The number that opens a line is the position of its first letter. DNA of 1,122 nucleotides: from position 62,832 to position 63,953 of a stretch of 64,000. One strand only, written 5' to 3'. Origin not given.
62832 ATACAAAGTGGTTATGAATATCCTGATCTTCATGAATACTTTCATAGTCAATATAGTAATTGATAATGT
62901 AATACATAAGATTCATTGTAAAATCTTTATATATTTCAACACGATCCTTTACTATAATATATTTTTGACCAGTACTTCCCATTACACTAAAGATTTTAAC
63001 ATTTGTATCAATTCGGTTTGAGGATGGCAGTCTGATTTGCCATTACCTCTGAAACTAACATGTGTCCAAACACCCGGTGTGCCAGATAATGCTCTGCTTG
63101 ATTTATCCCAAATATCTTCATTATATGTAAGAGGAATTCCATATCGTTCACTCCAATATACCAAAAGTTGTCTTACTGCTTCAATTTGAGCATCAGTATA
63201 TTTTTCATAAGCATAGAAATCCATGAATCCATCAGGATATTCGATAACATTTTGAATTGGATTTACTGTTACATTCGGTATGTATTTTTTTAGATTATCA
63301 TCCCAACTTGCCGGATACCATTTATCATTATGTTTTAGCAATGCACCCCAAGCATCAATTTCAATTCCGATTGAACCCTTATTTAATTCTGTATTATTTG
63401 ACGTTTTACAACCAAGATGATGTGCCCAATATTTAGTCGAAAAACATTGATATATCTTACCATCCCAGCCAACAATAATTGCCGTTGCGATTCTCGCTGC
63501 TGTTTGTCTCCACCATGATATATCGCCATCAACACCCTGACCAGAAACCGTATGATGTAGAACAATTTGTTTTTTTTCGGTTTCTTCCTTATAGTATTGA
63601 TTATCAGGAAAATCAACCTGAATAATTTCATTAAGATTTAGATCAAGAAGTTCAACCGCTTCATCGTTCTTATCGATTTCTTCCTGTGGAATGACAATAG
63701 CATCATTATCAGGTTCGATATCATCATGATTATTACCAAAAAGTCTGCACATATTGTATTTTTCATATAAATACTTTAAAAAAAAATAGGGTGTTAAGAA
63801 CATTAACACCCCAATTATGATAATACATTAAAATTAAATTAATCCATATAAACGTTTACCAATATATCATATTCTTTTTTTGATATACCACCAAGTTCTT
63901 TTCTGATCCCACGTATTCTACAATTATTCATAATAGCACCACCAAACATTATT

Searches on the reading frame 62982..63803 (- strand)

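Call 38: search_protein_families(library=pfam, proteins=[window:62982-63803:-], max_evalue=0.001)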
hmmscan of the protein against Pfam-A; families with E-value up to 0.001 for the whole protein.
window:62982-63803:- (273 aa): 1 family
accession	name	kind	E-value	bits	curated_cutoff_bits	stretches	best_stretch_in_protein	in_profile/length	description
PF01510.30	Amidase_2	-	2.4e-15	57.5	26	1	78-248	6-119/131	N-acetylmuramoyl-L-alanine amidase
